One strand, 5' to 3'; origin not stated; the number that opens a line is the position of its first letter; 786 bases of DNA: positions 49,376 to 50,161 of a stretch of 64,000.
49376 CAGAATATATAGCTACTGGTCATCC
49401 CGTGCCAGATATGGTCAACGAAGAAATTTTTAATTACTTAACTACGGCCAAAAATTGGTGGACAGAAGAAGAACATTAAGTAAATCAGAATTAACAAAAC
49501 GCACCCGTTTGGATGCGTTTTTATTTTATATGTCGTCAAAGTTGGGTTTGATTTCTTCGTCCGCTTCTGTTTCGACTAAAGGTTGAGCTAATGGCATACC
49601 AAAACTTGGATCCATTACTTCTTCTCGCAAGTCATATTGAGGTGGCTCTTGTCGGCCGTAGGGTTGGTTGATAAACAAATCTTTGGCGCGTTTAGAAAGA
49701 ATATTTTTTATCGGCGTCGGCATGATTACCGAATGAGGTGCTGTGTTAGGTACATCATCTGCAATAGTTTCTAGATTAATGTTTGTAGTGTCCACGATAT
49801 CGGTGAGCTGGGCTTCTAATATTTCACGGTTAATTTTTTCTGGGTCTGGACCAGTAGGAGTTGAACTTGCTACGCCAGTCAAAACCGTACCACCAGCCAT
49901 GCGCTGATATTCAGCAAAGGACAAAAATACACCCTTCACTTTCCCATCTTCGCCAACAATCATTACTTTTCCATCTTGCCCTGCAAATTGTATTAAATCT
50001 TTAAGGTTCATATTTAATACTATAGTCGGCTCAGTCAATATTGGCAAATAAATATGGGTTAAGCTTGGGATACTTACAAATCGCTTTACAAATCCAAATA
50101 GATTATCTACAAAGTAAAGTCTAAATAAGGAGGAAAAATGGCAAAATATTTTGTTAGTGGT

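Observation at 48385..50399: Four small genes of unknown function in mixed orientation inserted between fusA and tuf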

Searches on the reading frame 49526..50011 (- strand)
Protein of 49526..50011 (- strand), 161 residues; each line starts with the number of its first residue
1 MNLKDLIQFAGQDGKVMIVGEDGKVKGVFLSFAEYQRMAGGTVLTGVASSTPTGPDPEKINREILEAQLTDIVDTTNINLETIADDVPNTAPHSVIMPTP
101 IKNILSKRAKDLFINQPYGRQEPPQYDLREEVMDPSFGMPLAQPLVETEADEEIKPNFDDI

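Call 8: search_protein_families(library=pfam, proteins=[window:49526-50011:-], max_evalue=1)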
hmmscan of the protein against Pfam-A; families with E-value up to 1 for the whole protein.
window:49526-50011:- (161 aa): 0 families

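Call 9: search_protein_families(library=ncbifam, proteins=[window:49526-50011:-], max_evalue=1)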
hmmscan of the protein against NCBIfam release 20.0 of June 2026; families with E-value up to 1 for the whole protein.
window:49526-50011:- (161 aa): 0 families

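Call 16: find_homologous_proteins(query=window:49526-50011:-, max_evalue=0.01)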
Query window:49526-50011:- (161 aa): 81 proteins with E <= 0.01 among 142 candidates.
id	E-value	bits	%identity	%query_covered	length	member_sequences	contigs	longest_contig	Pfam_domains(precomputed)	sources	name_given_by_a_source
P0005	2.9e-100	351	100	100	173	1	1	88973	-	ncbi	-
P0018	3.4e-71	256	75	100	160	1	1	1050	-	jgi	jgi:hypothetical protein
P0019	5.8e-65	236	73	100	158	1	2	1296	-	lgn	-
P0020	4.7e-64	233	69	100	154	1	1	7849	-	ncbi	-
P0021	7.7e-63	229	67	100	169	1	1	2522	-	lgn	-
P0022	1.2e-62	228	66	100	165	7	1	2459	-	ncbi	-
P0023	4.3e-62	227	64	100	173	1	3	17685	-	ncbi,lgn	-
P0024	7.2e-62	226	65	100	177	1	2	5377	-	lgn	-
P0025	2.3e-61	224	63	100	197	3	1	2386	-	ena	-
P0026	4.7e-61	223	63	100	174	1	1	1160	-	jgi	jgi:hypothetical protein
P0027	8.8e-60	219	71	100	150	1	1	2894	-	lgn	-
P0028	7.8e-55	203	62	100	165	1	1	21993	-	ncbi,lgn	-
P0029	1.8e-50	189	64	90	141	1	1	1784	-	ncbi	-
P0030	3.0e-48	182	60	100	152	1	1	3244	-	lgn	-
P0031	3.4e-48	181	53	100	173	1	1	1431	-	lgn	-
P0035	1.2e-45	173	58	100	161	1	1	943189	-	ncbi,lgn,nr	ncbi:hypothetical protein IPM19_01150 [bacterium]|nr:MAG: hypothetical protein IPM19_01150 [bacteriu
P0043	1.2e-28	118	50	100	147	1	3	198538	-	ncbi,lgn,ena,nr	ncbi:MAG TPA: hypothetical protein PKD79_00765 [Candidatus Doudnabacteria bacterium]|nr:hypothetical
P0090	2.3e-14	72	37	100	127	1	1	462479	-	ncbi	-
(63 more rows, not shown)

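Call 19: find_encoding_contigs(protein=P0035, flank=6000, max_places=1)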
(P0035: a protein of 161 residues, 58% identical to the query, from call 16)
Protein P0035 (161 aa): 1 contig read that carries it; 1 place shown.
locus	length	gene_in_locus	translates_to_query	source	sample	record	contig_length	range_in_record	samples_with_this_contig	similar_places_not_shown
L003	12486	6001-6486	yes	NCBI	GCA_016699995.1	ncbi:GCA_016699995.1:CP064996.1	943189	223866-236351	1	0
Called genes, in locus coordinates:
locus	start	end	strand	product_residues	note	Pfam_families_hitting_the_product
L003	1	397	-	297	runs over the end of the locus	-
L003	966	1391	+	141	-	PF00164:Ribosom_S12_S23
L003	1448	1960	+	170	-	PF00177:Ribosomal_S7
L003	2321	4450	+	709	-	PF00009:GTP_EFTU, PF03144:GTP_EFTU_D2, PF22042:EF-G_D2, PF14492:EFG_III, PF16658:RF3_C (weak), PF03764:EFG_IV, PF00679:EFG_C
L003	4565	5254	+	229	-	-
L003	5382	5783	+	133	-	PF01467:CTP_transf_like (weak)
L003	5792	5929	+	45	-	-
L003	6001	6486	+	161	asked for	-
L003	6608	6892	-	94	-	-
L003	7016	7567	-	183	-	-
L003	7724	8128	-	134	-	-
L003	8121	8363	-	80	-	-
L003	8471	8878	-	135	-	-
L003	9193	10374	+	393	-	PF00009:GTP_EFTU, PF03144:GTP_EFTU_D2, PF03143:GTP_EFTU_D3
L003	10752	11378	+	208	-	PF18885:DUF5648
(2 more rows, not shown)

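Call 20: find_encoding_contigs(protein=P0043, flank=6000, max_places=1)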
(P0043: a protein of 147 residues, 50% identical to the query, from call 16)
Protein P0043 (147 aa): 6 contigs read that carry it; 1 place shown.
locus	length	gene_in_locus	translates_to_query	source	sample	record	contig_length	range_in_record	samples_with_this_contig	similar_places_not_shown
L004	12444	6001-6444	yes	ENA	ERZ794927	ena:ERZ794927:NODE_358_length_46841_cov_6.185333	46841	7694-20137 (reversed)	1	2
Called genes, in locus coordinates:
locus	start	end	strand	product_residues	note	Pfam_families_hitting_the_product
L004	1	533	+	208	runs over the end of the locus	PF02163:Peptidase_M50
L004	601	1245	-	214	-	-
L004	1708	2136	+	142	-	PF00164:Ribosom_S12_S23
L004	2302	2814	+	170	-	PF00177:Ribosomal_S7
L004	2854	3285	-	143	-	-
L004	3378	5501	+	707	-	PF00009:GTP_EFTU, PF03144:GTP_EFTU_D2, PF22042:EF-G_D2, PF14492:EFG_III, PF16658:RF3_C (weak), PF03764:EFG_IV, PF00679:EFG_C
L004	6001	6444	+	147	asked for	-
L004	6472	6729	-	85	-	-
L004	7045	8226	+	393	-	PF00009:GTP_EFTU, PF03144:GTP_EFTU_D2, PF03143:GTP_EFTU_D3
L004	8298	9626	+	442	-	-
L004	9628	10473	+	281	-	PF02086:MethyltransfD12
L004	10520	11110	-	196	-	-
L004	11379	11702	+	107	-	PF00338:Ribosomal_S10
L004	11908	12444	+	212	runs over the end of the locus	PF00297:Ribosomal_L3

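Call 21: find_encoding_contigs(protein=P0090, flank=6000, max_places=1)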
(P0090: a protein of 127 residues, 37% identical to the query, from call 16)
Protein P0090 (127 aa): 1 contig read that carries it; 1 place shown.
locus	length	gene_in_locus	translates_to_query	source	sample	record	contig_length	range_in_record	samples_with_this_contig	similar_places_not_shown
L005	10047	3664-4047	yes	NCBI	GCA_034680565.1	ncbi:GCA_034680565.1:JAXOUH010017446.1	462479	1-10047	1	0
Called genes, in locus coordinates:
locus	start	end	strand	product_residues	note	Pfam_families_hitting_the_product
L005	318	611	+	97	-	PF00164:Ribosom_S12_S23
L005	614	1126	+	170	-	PF00177:Ribosomal_S7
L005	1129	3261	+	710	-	PF00009:GTP_EFTU, PF03144:GTP_EFTU_D2, PF22042:EF-G_D2, PF14492:EFG_III, PF16658:RF3_C (weak), PF03764:EFG_IV, PF00679:EFG_C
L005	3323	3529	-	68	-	-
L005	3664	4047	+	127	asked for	-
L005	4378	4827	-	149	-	-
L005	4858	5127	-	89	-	-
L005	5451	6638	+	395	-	PF00009:GTP_EFTU, PF03144:GTP_EFTU_D2, PF03143:GTP_EFTU_D3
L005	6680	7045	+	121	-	-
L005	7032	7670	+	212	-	-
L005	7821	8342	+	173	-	-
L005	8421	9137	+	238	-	PF13424:TPR_12 (weak)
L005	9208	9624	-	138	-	-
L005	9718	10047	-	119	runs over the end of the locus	-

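Call 23: find_related_loci(query=A1, collection=genome_contigs, flank=8000)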
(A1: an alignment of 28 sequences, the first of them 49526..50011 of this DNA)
Query A1 (161 aa) in genome_contigs; peptide patterns used: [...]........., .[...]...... (x = any residue, [..] = any of these).
81 stretches matched a pattern; 31 encode a relative of the query (tblastn E <= 1e-3); 31 distinct loci.
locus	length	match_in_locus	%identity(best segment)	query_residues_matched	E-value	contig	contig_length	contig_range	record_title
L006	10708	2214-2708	67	1-161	2e-71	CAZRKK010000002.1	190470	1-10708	MAG TPA_asm: uncultured Candidatus Saccharibacteria bacterium isolate SRP170004_co1_269 genome assembly, contig: NODE_65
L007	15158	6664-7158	62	1-161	9e-61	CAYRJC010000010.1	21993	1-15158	MAG TPA_asm: uncultured Candidatus Saccharibacteria bacterium isolate SRP189682_co2_359 genome assembly, contig: NODE_34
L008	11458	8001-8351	69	53-161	1e-48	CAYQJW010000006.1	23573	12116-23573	MAG TPA_asm: uncultured Candidatus Saccharibacteria bacterium isolate SRP286056_co1_433 genome assembly, contig: NODE_24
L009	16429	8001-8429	60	1-161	4e-45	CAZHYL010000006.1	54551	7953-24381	MAG TPA_asm: uncultured Candidatus Saccharibacteria bacterium isolate binchicken_co347_150 genome assembly, contig: NODE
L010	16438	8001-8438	52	1-161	6e-38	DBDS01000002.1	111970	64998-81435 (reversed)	MAG TPA_asm: Patescibacteria group bacterium UBA926 UBA926_contig_25, whole genome shotgun sequence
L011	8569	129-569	50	1-161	7e-37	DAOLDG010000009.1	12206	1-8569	MAG TPA_asm: Candidatus Doudnabacteria bacterium isolate AMR_MDS_0148 NODE_934_length_12206_cov_4.447124, whole genome s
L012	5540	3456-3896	46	1-161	8e-36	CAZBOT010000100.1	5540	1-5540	MAG TPA_asm: uncultured Candidatus Saccharibacteria bacterium isolate SRP329715_co1_191 genome assembly, contig: NODE_22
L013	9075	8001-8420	41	1-161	3e-29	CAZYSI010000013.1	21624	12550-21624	MAG TPA_asm: uncultured Candidatus Saccharibacteria bacterium isolate binchicken_co326_102 genome assembly, contig: NODE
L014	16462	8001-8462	39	1-161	8e-29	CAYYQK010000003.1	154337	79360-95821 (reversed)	MAG TPA_asm: uncultured Candidatus Saccharibacteria bacterium isolate binchicken_co326_164 genome assembly, contig: NODE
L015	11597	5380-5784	42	1-161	1e-27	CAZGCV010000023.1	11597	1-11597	MAG TPA_asm: uncultured Candidatus Saccharibacteria bacterium isolate SRP344714_co1_292 genome assembly, contig: NODE_10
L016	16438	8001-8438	45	1-161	1e-27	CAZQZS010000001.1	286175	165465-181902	MAG TPA_asm: uncultured Candidatus Saccharibacteria bacterium isolate binchicken_co179_18 genome assembly, contig: NODE_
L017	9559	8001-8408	39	1-161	2e-26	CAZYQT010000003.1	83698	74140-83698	MAG TPA_asm: uncultured Candidatus Saccharibacteria bacterium isolate SRP192515_co1_368 genome assembly, contig: NODE_17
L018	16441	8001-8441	45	1-161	2e-25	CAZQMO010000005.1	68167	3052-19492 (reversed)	MAG TPA_asm: uncultured Candidatus Saccharibacteria bacterium isolate binchicken_co242_277 genome assembly, contig: NODE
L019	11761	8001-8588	35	1-161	4e-23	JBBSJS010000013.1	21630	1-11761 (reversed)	MAG: Candidatus Doudnabacteria bacterium isolate LS4_metabat2.068 LS4_metabat2.068_K_1725300_L_21630_cov_12.0000, whole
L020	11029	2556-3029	36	1-161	2e-22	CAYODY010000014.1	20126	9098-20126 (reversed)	MAG TPA_asm: uncultured Candidatus Saccharibacteria bacterium isolate SRP286056_co2_146 genome assembly, contig: NODE_40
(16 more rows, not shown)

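Call 27: predict_structure(alignment_id=A1)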
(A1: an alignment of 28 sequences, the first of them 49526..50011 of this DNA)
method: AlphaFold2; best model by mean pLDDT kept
length: 161 residues; sequences in the alignment: 28
mean_pLDDT: 63.8   pTM: 0.20
mean pLDDT of the five models: 63.8, 63.4, 62.4, 60.2, 59.6
residues with pLDDT >= 90: 0; 70-90: 53; 50-70: 98; < 50: 10
segments of 3 or more residues with pLDDT < 50: 43-50
pLDDT, mean of each block of 10 residues (from residue 1): 61 68 77 70 48 68 78 55 55 61 76 61 64 57 55 67 64
secondary structure, 60 per line:
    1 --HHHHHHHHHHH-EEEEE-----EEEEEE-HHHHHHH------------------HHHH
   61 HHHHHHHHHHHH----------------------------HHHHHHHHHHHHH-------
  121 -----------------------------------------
elements in order: H3-13 E15-19 E25-30 H32-38 H57-72 H101-113

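Call 28: search_protein_families(library=pfam, alignment_id=A1, max_evalue=1)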
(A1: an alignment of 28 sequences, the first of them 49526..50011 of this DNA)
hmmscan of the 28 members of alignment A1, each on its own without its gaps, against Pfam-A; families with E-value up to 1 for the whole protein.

A. member 1, window:49526-50011:- (161 aa): 0 families

B. families by the number of members that match (of 28 scanned): 14 families
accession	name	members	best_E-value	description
PF02604.26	PhdYeFM_antitox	11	0.0028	Antitoxin Phd_YefM, type II toxin-antitoxin system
PF22639.1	Gp18_dom_I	6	0.0075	Tail sheath protein Gp18-like domain I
PF21811.2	RdfA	1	0.03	Rod-determining factor A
PF09873.14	DUF2100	1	0.032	Uncharacterized protein conserved in archaea (DUF2100)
PF15678.10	SPICE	1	0.036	Centriole duplication and mitotic chromosome congression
PF18481.7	DUF5616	1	0.12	Domain of unknown function (DUF5616)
PF14258.12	DUF4350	1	0.13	Domain of unknown function (DUF4350)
PF23318.1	DUF7085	1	0.13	Domain of unknown function (DUF7085)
PF22716.1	SNaCT11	1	0.17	Short NACHT-associated C-Terminal domain, family 11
PF21546.3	FGGY_C_2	1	0.17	Carbohydrate kinase FGGY, C-terminal domain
PF20019.4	VMAP-M20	1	0.18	vWA-MoxR associated protein middle region 20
PF06150.17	ChaB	1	0.18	ChaB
PF18092.7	DraK_HK_N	1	0.22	DraK Histidine Kinase N-terminal domain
PF14903.11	WG_beta_rep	1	0.29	WG containing repeat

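Call 29: search_solved_structures(query=A1, max_evalue=10, show_alignments=3)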
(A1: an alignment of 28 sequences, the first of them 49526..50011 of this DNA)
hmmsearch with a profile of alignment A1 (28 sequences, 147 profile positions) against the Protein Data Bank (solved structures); distinct sequences matched with E-value up to 10: 5.
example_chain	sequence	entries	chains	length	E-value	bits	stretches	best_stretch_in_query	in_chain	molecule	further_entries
2yzi_A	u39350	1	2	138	0.021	18.3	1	14-33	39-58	Hypothetical protein PH0107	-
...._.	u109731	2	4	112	0.26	14.8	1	96-140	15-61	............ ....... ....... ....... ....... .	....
3fhm_A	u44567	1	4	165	1.4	12.4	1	10-49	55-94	uncharacterized protein ATU1752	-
8d8j_0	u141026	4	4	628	3.8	11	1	59-114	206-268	Probable S-adenosyl-L-methionine-dependent RNA methyltransferase RSM22, mitochondrial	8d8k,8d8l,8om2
6mi4_A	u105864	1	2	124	5.8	10.4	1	54-127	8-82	NF-kB ESSENTIAL MODULATOR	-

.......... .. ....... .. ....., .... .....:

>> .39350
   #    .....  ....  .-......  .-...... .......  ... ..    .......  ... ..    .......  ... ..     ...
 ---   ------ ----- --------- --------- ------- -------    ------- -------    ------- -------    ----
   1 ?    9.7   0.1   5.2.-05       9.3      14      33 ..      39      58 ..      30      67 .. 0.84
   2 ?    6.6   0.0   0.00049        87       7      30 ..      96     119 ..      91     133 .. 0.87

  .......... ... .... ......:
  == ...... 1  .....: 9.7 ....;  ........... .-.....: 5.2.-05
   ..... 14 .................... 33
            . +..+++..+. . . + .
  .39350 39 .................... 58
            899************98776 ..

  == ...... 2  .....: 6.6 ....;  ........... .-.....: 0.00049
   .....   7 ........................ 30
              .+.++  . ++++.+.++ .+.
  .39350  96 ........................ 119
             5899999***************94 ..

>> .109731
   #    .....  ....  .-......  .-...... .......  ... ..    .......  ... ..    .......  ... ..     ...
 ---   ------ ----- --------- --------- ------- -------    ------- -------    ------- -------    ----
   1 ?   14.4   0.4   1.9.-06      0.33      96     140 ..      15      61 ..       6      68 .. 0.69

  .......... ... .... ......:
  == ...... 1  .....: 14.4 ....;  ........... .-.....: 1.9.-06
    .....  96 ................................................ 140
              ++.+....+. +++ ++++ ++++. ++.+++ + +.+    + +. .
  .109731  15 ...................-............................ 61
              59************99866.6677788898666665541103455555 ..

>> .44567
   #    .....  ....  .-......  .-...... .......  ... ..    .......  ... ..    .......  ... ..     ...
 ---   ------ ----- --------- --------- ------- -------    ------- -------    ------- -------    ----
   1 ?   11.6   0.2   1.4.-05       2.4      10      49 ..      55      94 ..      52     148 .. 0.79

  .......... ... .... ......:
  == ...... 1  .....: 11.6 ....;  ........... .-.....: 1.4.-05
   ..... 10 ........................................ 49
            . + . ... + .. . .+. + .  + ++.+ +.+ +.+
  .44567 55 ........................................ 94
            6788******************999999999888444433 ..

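Call 54: fold_search(model_id=the predicted structure, library=pdb)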
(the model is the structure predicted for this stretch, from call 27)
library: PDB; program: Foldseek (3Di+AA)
matches with E <= 10: 224; with E <= 0.001: 0
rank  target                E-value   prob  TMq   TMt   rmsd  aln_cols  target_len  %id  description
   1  9l5r_B                3.1e-01  0.15  0.17  0.13  12.8       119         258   13  Cryo-EM structure of the thermophile spliceosome (state ILS) (released 2025-03-12)
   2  3gby_A                9.1e-01  0.47  0.17  0.20   5.5        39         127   26  Crystal structure of a protein with unknown function CT1051 from Chlorobium tepidum (released 2009-03-17)
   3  7nwu_G                1.3e+00  0.07  0.12  0.16  11.7        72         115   22  Co-crystal structure of UPF3B-RRM-NOPS-L with UPF2-MIF4GIII (released 2022-07-20)
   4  7dvv_B                1.4e+00  0.06  0.12  0.13  11.4        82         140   15  Heme sensor protein PefR from Streptococcus agalactiae bound to operator DNA (28-mer) (released 2021-09-29)
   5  7nwu_E                1.6e+00  0.06  0.12  0.15  11.5        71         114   24  Co-crystal structure of UPF3B-RRM-NOPS-L with UPF2-MIF4GIII (released 2022-07-20)
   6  7dvt                  1.7e+00  0.05  0.12  0.13  14.4        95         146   15  Crystal structure of heme sensor protein PefR in complex with heme and carbon monoxide (released 2021-09-29)
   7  8wze_C                1.9e+00  0.08  0.14  0.11  12.4        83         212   14  Cryo-EM structure of prefusion-stabilized RSV F (DS-Cav1 sc9-10 strain: B18537) in complex with humanized nAb 5B11 (lo (released 2024-11-13)
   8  6yja_A                2.0e+00  0.51  0.18  0.20   5.7        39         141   10  DarB fom B. subtilis in complex with c-di-AMP (released 2021-04-14)
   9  7nwu_C                2.0e+00  0.06  0.12  0.15  11.4        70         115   24  Co-crystal structure of UPF3B-RRM-NOPS-L with UPF2-MIF4GIII (released 2022-07-20)
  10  1uw4_A                2.2e+00  0.11  0.12  0.19   7.6        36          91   22  The structural basis of the interaction between nonsense mediated decay factors UPF2 and UPF3 (released 2004-03-11)
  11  7sej_A                2.2e+00  0.06  0.15  0.09  21.2       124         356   12  Structure-based design of prefusion-stabilized human metapneumovirus fusion proteins (released 2022-02-09)
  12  7rur_A                2.3e+00  0.10  0.11  0.24   7.5        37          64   16  Crystal structure of the hexadecameric form of Rv3208A (released 2022-08-24)
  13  3t6j_A                2.3e+00  0.08  0.10  0.03   6.9        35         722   20  Structure of human DPPIII in complex with the opioid peptide Tynorphin, at 3.0 Angstroms (released 2012-04-04)
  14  1mnm_B                2.3e+00  0.07  0.14  0.22  13.0        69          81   19  YEAST MATALPHA2/MCM1/DNA TERNARY TRANSCRIPTION COMPLEX CRYSTAL STRUCTURE (released 1998-03-18)
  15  5gpy_B                2.3e+00  0.04  0.10  0.15  13.9        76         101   20  Crystal structure of the human TFIIE complex (released 2016-11-02)
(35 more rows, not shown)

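Call 57: search_protein_representatives(alignment_id=A1)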
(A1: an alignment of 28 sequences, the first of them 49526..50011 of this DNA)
Query: 28 sequences, 147 profile positions. Proteins with E-value up to 0.001 (for the whole library): 111; up to 1e-10: 52; up to 1e-30: 14. The best 111 are listed.
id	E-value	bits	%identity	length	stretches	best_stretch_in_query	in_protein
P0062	8.3e-53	194.9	-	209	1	1-147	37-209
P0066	4.5e-49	182.7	-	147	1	1-147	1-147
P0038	2.2e-47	177.3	-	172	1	1-147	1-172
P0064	3.9e-47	176.5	-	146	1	1-147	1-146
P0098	1.8e-43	164.6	-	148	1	1-147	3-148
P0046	3.4e-43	163.7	-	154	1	1-147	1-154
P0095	3.2e-42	160.5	-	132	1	1-147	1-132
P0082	1.0e-39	152.4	-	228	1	1-147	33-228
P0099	2.2e-38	148.0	-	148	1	1-147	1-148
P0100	3.6e-37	144.1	-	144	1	1-147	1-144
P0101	6.0e-36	140.2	-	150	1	1-147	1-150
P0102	6.4e-35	136.8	-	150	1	1-147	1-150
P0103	5.4e-34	133.8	-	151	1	1-147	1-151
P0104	9.7e-32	126.5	-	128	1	3-147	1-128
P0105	3.8e-30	121.3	-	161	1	9-147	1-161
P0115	3.2e-14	69.7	-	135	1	2-80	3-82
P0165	3.1e-08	50.2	-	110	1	2-81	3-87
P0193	9.8e-05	38.9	-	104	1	4-81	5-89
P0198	4.7e-04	36.7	-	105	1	2-82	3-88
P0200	7.5e-04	36.0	-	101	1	1-91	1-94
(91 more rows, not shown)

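Call 59: find_encoding_contigs(protein=P0198, flank=6000, max_places=2)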
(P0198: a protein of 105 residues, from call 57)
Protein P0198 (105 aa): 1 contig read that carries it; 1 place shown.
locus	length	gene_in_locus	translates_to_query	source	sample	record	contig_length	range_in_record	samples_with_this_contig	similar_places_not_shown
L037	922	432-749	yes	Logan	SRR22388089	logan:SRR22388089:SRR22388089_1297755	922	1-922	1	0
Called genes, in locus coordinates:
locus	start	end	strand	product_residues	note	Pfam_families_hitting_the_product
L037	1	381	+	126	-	?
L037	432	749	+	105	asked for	-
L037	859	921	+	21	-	?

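Call 60: find_encoding_contigs(protein=P0165, flank=6000, max_places=2)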
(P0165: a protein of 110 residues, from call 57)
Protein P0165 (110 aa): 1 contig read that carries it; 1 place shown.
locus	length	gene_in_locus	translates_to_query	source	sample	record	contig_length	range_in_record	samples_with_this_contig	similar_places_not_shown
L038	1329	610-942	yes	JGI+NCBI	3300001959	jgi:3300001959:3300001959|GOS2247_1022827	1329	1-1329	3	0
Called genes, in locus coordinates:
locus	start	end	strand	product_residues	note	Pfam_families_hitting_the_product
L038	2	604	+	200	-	?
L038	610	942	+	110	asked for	-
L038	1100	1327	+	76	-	?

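Call 61: find_encoding_contigs(protein=P0115, flank=6000, max_places=2)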
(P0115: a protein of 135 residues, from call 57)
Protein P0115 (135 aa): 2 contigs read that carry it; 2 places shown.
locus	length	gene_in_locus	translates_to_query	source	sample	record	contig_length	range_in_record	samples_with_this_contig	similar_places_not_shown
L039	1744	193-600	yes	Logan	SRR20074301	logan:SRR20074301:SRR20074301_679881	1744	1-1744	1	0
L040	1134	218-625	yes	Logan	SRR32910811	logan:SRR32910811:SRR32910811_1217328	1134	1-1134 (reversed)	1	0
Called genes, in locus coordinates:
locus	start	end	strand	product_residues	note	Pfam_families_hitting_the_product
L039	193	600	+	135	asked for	-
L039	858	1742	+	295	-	?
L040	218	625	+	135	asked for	-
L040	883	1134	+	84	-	?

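Call 64: find_encoding_contigs(protein=P0200, flank=6000, max_places=2)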
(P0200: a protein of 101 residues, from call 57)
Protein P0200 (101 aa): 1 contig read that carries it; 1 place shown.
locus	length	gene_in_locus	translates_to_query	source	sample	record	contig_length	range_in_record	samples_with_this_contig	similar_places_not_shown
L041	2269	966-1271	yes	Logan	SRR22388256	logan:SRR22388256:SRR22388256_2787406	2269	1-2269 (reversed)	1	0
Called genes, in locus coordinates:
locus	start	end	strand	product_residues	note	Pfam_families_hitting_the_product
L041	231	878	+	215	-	PF04542:Sigma70_r2 (weak)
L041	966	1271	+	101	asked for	-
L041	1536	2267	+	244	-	?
